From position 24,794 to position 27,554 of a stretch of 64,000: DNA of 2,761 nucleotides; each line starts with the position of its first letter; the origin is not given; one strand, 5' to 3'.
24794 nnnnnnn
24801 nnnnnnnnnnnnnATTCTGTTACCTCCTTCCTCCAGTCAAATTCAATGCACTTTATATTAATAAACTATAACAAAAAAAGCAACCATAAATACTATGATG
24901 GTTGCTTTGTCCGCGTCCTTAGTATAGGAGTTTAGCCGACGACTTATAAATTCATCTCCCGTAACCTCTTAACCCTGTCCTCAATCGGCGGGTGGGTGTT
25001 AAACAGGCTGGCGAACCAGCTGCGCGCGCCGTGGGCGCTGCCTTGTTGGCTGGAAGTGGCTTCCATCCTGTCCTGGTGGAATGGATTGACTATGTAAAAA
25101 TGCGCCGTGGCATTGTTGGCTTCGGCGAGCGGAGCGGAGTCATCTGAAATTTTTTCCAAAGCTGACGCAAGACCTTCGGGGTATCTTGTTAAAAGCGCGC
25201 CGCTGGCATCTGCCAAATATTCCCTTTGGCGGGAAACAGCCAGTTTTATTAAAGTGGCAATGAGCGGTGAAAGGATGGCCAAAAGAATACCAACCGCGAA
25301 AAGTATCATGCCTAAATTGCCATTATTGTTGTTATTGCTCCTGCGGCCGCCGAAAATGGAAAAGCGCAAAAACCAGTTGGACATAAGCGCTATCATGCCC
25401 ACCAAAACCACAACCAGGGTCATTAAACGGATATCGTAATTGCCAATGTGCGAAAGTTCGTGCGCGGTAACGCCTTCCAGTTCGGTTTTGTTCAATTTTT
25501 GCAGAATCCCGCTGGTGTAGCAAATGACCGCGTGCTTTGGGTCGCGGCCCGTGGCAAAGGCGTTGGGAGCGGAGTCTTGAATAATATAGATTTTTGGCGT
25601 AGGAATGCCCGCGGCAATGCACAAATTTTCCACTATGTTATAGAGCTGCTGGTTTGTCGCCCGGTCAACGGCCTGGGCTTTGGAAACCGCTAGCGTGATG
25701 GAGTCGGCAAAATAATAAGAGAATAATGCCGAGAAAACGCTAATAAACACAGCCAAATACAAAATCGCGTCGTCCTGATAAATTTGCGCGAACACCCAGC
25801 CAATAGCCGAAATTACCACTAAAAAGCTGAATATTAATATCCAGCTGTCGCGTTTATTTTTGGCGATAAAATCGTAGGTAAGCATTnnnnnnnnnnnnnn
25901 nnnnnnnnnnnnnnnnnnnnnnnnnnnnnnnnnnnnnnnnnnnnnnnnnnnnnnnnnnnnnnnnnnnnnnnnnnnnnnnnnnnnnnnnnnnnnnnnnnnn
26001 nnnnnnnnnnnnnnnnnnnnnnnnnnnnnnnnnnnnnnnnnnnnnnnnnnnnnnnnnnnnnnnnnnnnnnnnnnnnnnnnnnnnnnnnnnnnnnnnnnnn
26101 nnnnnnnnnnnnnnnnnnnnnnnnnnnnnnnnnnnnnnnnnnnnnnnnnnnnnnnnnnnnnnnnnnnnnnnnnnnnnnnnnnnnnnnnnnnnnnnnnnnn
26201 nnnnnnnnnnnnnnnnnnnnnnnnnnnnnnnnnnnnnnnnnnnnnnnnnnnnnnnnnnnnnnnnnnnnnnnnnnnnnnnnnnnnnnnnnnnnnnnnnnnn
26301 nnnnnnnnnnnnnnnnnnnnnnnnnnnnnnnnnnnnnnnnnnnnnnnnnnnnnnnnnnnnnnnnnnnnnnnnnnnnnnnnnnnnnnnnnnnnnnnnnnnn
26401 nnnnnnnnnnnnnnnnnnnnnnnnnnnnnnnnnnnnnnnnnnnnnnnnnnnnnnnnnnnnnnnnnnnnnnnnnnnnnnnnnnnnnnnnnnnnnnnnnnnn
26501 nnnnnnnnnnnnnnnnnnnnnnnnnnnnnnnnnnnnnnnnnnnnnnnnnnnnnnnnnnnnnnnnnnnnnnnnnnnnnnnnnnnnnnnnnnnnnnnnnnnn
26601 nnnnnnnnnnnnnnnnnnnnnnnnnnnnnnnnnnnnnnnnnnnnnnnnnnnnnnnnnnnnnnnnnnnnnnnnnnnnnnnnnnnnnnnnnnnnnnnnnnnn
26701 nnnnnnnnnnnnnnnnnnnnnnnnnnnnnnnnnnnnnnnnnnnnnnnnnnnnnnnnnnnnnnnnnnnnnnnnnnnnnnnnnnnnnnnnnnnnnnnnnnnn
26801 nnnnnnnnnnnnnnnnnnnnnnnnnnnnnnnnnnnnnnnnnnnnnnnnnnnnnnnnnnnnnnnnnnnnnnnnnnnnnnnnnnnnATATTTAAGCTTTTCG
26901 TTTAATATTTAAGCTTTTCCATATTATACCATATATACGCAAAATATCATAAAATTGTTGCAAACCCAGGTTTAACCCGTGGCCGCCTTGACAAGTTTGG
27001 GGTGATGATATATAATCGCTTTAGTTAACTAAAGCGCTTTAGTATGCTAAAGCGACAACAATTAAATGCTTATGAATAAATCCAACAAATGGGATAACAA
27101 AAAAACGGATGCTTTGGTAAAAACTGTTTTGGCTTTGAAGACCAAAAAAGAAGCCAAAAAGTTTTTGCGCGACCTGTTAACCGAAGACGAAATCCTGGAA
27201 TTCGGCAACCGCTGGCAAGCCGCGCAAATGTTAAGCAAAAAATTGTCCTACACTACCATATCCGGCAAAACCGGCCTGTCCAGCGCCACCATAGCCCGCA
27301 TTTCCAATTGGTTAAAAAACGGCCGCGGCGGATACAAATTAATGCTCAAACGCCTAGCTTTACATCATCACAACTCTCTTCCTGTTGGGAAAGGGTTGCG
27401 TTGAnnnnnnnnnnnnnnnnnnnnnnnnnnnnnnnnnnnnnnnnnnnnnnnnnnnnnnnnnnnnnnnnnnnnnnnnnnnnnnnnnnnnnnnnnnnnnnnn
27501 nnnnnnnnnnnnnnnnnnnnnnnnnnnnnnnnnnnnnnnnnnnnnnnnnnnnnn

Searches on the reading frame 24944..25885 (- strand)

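Call 73: search_protein_families(library=pfam, proteins=[window:24944-25885:-], max_evalue=0.01)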
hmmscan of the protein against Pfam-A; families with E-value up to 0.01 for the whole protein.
window:24944-25885:- (313 aa): 2 families
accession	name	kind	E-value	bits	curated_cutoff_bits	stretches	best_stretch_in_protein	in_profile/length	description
PF01435.24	Peptidase_M48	-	5.5e-31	108.3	20.3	1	76-311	2-185/186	Peptidase family M48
PF05569.17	Peptidase_M56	-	0.00031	20.5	31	1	39-161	97-218/296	BlaR1 peptidase M56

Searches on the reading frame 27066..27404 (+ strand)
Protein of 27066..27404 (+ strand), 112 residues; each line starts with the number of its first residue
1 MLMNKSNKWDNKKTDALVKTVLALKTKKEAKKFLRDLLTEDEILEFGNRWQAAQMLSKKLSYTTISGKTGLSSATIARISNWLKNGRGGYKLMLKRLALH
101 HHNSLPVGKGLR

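Call 28: search_protein_families(library=pfam, proteins=[window:27066-27404:+])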
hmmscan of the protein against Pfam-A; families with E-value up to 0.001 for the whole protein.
window:27066-27404:+ (112 aa): 2 families
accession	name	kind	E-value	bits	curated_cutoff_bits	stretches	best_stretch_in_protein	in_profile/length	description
PF01371.25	Trp_repressor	-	3.4e-22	78.7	27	1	13-97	2-87/88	Trp repressor protein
PF13384.12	HTH_23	-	0.00057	20.1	24.6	1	48-86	6-45/50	Homeodomain-like domain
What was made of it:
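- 27066..27404 (+): TrpR-family (YerC/HisR-like) regulator gene. It is the only TrpR-fold protein in view, so it is a candidate binder, but the evidence leans against it. PF01371, E = 3e-22 (call 28).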

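Call 47: find_homologous_proteins(query=window:27066-27404:+)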
Query window:27066-27404:+ (112 aa): 651 proteins with E <= 0.001 among 659 candidates; the best 120 are listed.
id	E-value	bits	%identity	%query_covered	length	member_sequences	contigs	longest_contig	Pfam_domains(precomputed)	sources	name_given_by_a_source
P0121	3.0e-60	219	95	98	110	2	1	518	PF01371.26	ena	-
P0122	2.6e-53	197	85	96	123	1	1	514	PF01371.26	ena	-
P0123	1.2e-50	188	79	98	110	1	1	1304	PF01371.26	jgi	jgi:TrpR-related protein YerC/YecD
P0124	4.6e-49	183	80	96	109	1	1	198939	PF01371.26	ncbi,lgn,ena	-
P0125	6.2e-49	183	80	98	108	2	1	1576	PF01371.26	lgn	-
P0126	4.8e-48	180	76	96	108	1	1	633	PF01371.26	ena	-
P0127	5.3e-48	180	81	92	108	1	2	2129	PF01371.26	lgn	-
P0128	6.6e-48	179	78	93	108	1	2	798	PF01371.26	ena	-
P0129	1.2e-47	179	79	94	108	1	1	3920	PF01371.26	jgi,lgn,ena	-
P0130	4.8e-47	177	80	93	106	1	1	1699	PF01371.26,PF13384.13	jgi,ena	-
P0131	5.0e-47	177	77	96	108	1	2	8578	PF01371.26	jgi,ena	-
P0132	6.7e-47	176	79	95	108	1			PF01371.26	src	-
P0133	1.0e-46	176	80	89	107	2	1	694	PF01371.26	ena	-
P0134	1.2e-46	175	81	93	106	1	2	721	PF01371.26,PF13384.13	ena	-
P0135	1.3e-46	175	76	95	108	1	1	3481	PF01371.26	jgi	jgi:TrpR-related protein YerC/YecD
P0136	2.7e-46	174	78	96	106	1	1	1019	PF01371.26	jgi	jgi:TrpR-related protein YerC/YecD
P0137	3.1e-46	174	74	94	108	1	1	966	PF01371.26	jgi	jgi:TrpR-related protein YerC/YecD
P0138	3.4e-46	174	77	98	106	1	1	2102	PF01371.26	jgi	jgi:TrpR-related protein YerC/YecD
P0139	1.5e-45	172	72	99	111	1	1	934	PF01371.26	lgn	-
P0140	2.8e-45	171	76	93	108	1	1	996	PF01371.26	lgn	-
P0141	3.2e-45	171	77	93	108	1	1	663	PF01371.26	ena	-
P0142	5.6e-45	170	76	98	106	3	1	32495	PF01371.26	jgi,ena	-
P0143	8.1e-45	169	75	96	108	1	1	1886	PF01371.26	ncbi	-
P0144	1.6e-44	169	76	93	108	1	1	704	PF01371.26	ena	-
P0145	1.9e-44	168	75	93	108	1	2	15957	PF01371.26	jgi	jgi:TrpR-related protein YerC/YecD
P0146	2.5e-44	168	76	92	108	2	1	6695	PF01371.26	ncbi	-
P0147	2.7e-44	168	78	93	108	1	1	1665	PF01371.26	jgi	jgi:TrpR-related protein YerC/YecD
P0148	4.8e-44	167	69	96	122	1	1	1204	PF01371.26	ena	-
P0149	6.1e-44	167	76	91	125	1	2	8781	PF01371.26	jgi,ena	-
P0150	7.8e-44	166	75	92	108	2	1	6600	PF01371.26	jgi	jgi:TrpR-related protein YerC/YecD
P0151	8.9e-44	166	70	96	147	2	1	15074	PF01371.26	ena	-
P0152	9.7e-44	166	74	93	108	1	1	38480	PF01371.26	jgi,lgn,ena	-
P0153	1.4e-43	166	76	92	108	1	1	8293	PF01371.26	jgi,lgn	-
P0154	1.5e-43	165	73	93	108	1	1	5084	PF01371.26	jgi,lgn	jgi:TrpR-related protein YerC/YecD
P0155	1.9e-43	165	70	96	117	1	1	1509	PF01371.26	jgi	jgi:TrpR-related protein YerC/YecD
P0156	2.4e-43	165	75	91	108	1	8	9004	PF01371.26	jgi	jgi:TrpR-related protein YerC/YecD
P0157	4.9e-43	164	75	92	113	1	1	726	PF01371.26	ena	-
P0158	8.0e-43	163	75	93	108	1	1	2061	PF01371.26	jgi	jgi:TrpR-related protein YerC/YecD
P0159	1.1e-42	163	80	87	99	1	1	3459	PF01371.26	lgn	-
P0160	1.6e-42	162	71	93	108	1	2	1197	PF01371.26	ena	-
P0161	4.5e-42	161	72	94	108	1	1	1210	PF01371.26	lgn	-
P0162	1.2e-41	159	75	92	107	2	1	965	PF01371.26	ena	-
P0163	1.8e-41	159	68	97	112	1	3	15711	PF01371.26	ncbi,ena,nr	ncbi:MAG: DNA-binding transcriptional regulator [Patescibacteria group bacterium]|nr:DNA-binding tra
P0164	2.7e-41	158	72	93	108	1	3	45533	PF01371.26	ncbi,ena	-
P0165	4.2e-41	158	70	95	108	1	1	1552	PF01371.26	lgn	-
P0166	4.7e-41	157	72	94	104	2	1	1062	PF01371.26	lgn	-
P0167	5.6e-41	157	71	93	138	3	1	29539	PF01371.26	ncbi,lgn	-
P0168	6.1e-41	157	72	93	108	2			PF01371.26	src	-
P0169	6.2e-41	157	70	94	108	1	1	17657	PF01371.26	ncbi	-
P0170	6.7e-41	157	73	95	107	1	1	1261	PF01371.26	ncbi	-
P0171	6.9e-41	157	73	93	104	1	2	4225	PF01371.26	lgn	-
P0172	9.7e-41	156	72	93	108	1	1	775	PF01371.26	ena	-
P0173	1.3e-40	156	75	92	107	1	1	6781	PF01371.26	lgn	-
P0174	1.5e-40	156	73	93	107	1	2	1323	PF01371.26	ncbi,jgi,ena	-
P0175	1.6e-40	156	70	93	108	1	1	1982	PF01371.26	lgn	-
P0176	1.7e-40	156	69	93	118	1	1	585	PF01371.26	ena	-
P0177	2.3e-40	155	68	99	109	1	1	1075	PF01371.26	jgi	jgi:TrpR-related protein YerC/YecD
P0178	2.6e-40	155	70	93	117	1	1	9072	PF01371.26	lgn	-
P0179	3.2e-40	155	70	93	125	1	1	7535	PF01371.26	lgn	-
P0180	3.4e-40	155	71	92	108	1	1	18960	PF01371.26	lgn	-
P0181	3.4e-40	155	69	93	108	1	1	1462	PF01371.26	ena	-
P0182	3.7e-40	155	70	95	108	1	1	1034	PF01371.26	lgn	-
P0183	4.3e-40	154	73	92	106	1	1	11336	PF01371.26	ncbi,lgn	-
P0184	1.1e-39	153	71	93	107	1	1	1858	PF01371.26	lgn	-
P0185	1.2e-39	153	67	96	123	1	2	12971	PF01371.26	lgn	-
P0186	1.6e-39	152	69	93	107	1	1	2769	PF01371.26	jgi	-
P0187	1.8e-39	152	71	93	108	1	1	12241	PF01371.26,PF13384.13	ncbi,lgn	-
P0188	1.8e-39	152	71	80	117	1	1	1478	PF01371.26,PF13384.13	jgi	jgi:TrpR-related protein YerC/YecD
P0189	1.8e-39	152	70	93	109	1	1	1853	PF01371.26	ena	-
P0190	2.0e-39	152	69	93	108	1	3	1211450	PF01371.26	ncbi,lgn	-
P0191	2.1e-39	152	71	94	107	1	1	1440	PF01371.26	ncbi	-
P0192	2.5e-39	152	70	93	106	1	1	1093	PF01371.26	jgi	jgi:TrpR-related protein YerC/YecD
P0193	5.1e-39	151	73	91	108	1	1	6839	PF01371.26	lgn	-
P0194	9.7e-39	150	70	92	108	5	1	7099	PF01371.26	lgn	-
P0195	9.9e-39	150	66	94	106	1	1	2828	PF01371.26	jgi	jgi:TrpR-related protein YerC/YecD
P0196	1.3e-38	150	70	92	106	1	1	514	PF01371.26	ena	-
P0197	1.3e-38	150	69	93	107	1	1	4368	PF01371.26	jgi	-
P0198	1.9e-38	149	71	92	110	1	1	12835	PF01371.26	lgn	-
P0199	2.9e-38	148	67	94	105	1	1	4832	PF01371.26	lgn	-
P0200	2.9e-38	148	66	93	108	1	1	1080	PF01371.26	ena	-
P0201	3.4e-38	148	72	86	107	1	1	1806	PF01371.26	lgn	-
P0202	3.7e-38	148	67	95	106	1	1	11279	PF01371.26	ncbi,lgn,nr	ncbi:MAG: YerC/YecD family TrpR-related protein [bacterium]|nr:YerC/YecD family TrpR-related protein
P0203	3.7e-38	148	68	93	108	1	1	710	PF01371.26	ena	-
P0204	4.5e-38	148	75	79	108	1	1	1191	PF01371.26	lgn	-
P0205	5.3e-38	148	67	94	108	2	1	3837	PF01371.26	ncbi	-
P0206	6.6e-38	147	66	93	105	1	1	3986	PF01371.26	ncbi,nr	ncbi:MAG: YerC/YecD family TrpR-related protein [bacterium]|nr:YerC/YecD family TrpR-related protein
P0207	1.1e-37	147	66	93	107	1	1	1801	PF01371.26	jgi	jgi:TrpR-related protein YerC/YecD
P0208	1.3e-37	146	70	92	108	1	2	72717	PF01371.26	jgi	jgi:TrpR-related protein YerC/YecD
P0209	1.3e-37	146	67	93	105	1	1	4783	PF01371.26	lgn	-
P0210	1.4e-37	146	64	100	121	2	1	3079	PF01371.26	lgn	-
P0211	1.9e-37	146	72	86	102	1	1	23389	PF01371.26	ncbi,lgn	-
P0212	2.1e-37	146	67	94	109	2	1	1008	PF01371.26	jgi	-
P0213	2.1e-37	146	68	92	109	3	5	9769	PF01371.26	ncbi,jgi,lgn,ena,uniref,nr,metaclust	ncbi:MAG: DNA-binding transcriptional regulator [Candidatus Doudnabacteria bacterium CG10_big_fil_re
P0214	2.2e-37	146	69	91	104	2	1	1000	PF01371.26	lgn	-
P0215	2.4e-37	145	69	87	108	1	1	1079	PF01371.26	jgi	jgi:TrpR-related protein YerC/YecD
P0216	3.7e-37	145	66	95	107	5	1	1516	PF01371.26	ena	-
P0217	3.9e-37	145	66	92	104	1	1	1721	PF01371.26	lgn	-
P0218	4.7e-37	145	65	94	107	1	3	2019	PF01371.26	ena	-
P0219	5.1e-37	144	66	93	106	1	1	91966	PF01371.26,PF13384.13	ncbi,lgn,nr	ncbi:MAG: YerC/YecD family TrpR-related protein [bacterium]|nr:YerC/YecD family TrpR-related protein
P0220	6.0e-37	144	66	95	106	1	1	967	PF01371.26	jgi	-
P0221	6.2e-37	144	65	94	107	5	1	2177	PF01371.26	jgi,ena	-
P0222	6.4e-37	144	68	91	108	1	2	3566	PF01371.26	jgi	jgi:TrpR-related protein YerC/YecD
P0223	6.4e-37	144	66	93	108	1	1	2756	PF01371.26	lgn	-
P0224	6.8e-37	144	68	91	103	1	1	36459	PF01371.26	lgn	-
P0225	6.8e-37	144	70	91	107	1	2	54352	PF01371.26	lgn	-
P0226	7.0e-37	144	71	93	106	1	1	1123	PF01371.26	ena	-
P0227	8.3e-37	144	65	94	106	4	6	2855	PF01371.26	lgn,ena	-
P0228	1.1e-36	143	65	93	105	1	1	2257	PF01371.26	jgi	-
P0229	1.2e-36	143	65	94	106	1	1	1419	PF01371.26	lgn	-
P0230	1.2e-36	143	64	93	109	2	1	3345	PF01371.26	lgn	-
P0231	1.3e-36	143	70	93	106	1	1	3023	PF01371.26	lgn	-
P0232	1.3e-36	143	71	79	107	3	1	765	PF01371.26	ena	-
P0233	1.3e-36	143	63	93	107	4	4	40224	PF01371.26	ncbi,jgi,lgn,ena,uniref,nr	ncbi:MAG: hypothetical protein A3A33_04410 [Candidatus Yanofskybacteria bacterium RIFCSPLOWO2_01_FUL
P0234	1.8e-36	143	65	92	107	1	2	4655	PF01371.26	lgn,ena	-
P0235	1.8e-36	143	64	96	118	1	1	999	PF01371.26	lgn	-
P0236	2.1e-36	142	64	93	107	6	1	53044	PF01371.26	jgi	jgi:TrpR-related protein YerC/YecD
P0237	2.4e-36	142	70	91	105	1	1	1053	PF01371.26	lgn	-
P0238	2.6e-36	142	68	88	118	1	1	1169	PF01371.26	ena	-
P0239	2.6e-36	142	67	93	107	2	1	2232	PF01371.26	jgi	jgi:TrpR-related protein YerC/YecD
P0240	2.7e-36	142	66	88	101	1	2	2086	PF01371.26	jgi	-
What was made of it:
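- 27066..27404 (+): Homologues are named YerC/YecD (call 47).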

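Call 48: find_encoding_contigs(protein=P0124, flank=10000, max_places=1)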
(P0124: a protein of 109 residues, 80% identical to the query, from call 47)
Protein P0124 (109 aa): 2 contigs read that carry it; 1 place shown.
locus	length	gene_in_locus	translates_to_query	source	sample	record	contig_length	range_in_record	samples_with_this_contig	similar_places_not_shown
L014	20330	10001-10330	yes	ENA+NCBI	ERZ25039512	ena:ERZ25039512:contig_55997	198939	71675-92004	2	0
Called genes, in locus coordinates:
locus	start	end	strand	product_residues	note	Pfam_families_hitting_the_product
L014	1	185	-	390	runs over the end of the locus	PF18915:DUF5667, PF18914:DUF5666 (weak)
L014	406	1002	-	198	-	PF04542:Sigma70_r2, PF08281:Sigma70_r4_2, PF04545:Sigma70_r4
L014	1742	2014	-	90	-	PF05016:ParE_toxin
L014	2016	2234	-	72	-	-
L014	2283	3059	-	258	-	PF18912:DZR_2 (faint), PF00156:Pribosyltran (weak)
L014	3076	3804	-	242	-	-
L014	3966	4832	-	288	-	PF00004:AAA (weak), PF07724:AAA_2, PF07728:AAA_5, PF10431:ClpB_D2-small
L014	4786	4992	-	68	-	-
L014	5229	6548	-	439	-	PF02861:Clp_N, PF13191:AAA_16 (weak), PF23569:NBD_SMAX1, PF00004:AAA, PF17871:AAA_lid_9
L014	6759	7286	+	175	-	PF21982:RecX_HTH1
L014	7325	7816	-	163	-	-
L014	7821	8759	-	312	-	PF05569:Peptidase_M56 (weak), PF01435:Peptidase_M48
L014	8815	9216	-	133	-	PF13366:PDDEXK_3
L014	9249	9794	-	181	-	PF04011:LemA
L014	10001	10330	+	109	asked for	PF01371:Trp_repressor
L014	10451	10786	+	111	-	-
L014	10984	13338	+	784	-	PF07517:SecA_DEAD, PF01043:SecA_PP_bind, PF21090:P-loop_SecA, PF07516:SecA_SW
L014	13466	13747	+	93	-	PF02686:GatC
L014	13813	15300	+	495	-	PF01425:Amidase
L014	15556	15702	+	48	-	-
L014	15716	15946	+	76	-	-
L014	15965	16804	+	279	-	PF02934:GatB_N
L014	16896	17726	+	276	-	PF02934:GatB_N (weak), PF02637:GatB_Yqey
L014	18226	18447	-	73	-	-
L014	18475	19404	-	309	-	PF01745:IPT (faint), PF01715:IPPT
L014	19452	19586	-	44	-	-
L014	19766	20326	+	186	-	-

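Call 49: find_encoding_contigs(protein=P0190, flank=10000, max_places=1)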
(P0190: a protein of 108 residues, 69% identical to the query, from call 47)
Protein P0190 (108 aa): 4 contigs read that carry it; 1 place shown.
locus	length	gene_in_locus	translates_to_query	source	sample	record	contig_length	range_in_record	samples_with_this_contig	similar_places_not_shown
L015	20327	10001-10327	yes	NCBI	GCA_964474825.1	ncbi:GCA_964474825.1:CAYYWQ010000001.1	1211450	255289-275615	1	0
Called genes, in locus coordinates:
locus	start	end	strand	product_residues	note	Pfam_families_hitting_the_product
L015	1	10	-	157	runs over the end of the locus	-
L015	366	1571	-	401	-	PF18915:DUF5667 (weak)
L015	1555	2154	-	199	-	PF04542:Sigma70_r2, PF08281:Sigma70_r4_2, PF04545:Sigma70_r4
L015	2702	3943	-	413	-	PF01261:AP_endonuc_2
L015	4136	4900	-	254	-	PF18912:DZR_2 (weak), PF00156:Pribosyltran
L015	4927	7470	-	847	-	PF02861:Clp_N, PF23569:NBD_SMAX1, PF00004:AAA, PF17871:AAA_lid_9, PF00004:AAA, PF07724:AAA_2, PF07728:AAA_5, PF10431:ClpB_D2-small, +5 more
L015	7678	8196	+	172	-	PF21982:RecX_HTH1, PF02631:RecX_HTH2 (faint)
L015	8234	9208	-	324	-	PF01435:Peptidase_M48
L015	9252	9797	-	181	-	PF04011:LemA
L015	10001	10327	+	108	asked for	PF01371:Trp_repressor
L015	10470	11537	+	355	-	PF01502:PRA-CH, PF18306:LDcluster4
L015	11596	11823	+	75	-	-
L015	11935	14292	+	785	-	PF07517:SecA_DEAD, PF01043:SecA_PP_bind, PF21090:P-loop_SecA, PF07516:SecA_SW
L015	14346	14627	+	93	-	PF02686:GatC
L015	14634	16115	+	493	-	PF01425:Amidase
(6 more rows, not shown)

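Call 50: find_encoding_contigs(protein=P0208, flank=10000, max_places=1)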
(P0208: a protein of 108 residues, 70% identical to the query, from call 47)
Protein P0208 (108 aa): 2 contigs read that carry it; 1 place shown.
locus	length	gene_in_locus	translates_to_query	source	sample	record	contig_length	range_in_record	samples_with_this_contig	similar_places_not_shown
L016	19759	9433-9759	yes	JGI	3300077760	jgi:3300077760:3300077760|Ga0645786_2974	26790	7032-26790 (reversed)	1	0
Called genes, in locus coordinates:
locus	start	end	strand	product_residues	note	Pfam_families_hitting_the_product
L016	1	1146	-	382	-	?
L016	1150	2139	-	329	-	-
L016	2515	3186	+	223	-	-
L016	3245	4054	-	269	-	PF01256:Carb_kinase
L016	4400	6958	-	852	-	PF02861:Clp_N, PF23569:NBD_SMAX1, PF00004:AAA, PF17871:AAA_lid_9, PF00004:AAA, PF07724:AAA_2, PF07728:AAA_5, PF10431:ClpB_D2-small, +5 more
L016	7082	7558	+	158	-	PF21982:RecX_HTH1, PF02631:RecX_HTH2 (weak)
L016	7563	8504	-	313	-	PF01435:Peptidase_M48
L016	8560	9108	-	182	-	PF04011:LemA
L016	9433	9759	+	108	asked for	PF01371:Trp_repressor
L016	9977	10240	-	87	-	-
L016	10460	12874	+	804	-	PF07517:SecA_DEAD, PF01043:SecA_PP_bind, PF21090:P-loop_SecA, PF07516:SecA_SW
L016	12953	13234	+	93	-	PF02686:GatC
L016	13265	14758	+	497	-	PF01425:Amidase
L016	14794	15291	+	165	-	-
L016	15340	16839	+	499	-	PF02934:GatB_N, PF02637:GatB_Yqey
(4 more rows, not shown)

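Call 51: find_encoding_contigs(protein=P0164, flank=10000, max_places=1)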
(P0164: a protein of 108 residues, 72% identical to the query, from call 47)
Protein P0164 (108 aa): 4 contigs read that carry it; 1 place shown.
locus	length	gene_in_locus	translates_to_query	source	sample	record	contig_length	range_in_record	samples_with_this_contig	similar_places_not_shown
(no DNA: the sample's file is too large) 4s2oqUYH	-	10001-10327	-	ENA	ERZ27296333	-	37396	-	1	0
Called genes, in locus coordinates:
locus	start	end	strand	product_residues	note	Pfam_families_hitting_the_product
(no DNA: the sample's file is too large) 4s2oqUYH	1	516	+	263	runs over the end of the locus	-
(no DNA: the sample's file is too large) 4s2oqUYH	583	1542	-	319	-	PF03741:TerC, PF04332:DUF475, PF03741:TerC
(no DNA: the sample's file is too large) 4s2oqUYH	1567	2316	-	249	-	-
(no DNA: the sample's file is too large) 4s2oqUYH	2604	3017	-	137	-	PF13470:PIN_3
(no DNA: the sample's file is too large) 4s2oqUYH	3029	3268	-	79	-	-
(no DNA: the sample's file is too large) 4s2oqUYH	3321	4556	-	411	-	PF05496:RuvB_N, PF00004:AAA, PF07728:AAA_5, PF16193:AAA_assoc_2, PF12002:MgsA_C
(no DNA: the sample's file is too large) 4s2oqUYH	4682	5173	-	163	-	PF07963:N_methyl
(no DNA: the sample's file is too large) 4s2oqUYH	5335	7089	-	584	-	PF00664:ABC_membrane, PF02463:SMC_N, PF00005:ABC_tran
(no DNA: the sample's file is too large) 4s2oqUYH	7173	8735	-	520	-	PF01676:Metalloenzyme, PF00884:Sulfatase (faint), PF06415:iPGM_N, PF01663:Phosphodiest (weak)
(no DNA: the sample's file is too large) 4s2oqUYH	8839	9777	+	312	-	-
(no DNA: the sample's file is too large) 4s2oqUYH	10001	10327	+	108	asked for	PF01371:Trp_repressor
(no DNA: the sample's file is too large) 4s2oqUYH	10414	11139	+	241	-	PF18306:LDcluster4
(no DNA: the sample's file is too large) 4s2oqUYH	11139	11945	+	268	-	PF01634:HisG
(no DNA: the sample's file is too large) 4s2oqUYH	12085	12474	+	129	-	PF01502:PRA-CH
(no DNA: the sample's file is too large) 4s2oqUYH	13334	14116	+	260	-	-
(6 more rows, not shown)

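Call 66: search_protein_families(library=pfam, proteins=[L014:10451-10786:+], max_evalue=0.01)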
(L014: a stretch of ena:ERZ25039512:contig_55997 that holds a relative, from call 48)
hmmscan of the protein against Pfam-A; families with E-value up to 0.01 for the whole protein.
L014:10451-10786:+ (111 aa): 0 families

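Call 70: find_encoding_contigs(protein=P0142, flank=10000, max_places=2)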
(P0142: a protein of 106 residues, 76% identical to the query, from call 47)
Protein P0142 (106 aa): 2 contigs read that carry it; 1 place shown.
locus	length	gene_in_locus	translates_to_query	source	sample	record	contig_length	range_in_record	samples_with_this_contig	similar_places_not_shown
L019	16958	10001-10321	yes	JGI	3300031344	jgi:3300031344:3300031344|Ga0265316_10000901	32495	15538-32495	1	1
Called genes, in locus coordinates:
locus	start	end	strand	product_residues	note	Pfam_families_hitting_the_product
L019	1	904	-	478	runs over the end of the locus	PF00391:PEP-utilizers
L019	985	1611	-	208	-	-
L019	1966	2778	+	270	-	-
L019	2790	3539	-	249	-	PF18912:DZR_2, PF00156:Pribosyltran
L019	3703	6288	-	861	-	PF02861:Clp_N, PF13191:AAA_16 (weak), PF00004:AAA, PF17871:AAA_lid_9, PF07724:AAA_2, PF00004:AAA, PF07728:AAA_5, PF10431:ClpB_D2-small, +5 more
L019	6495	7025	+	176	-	PF21982:RecX_HTH1, PF02631:RecX_HTH2 (faint), PF21981:RecX_HTH3 (faint)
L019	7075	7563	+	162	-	PF01797:Y1_Tnp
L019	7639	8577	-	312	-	PF01435:Peptidase_M48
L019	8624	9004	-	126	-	PF13366:PDDEXK_3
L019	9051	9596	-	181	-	PF04011:LemA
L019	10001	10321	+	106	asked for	PF01371:Trp_repressor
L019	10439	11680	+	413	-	PF18306:LDcluster4, PF24827:AstE_AspA_cat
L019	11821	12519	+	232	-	-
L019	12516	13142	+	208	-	-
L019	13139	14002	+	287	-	-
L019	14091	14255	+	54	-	-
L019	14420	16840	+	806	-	PF07517:SecA_DEAD, PF01043:SecA_PP_bind, PF21090:P-loop_SecA, PF07516:SecA_SW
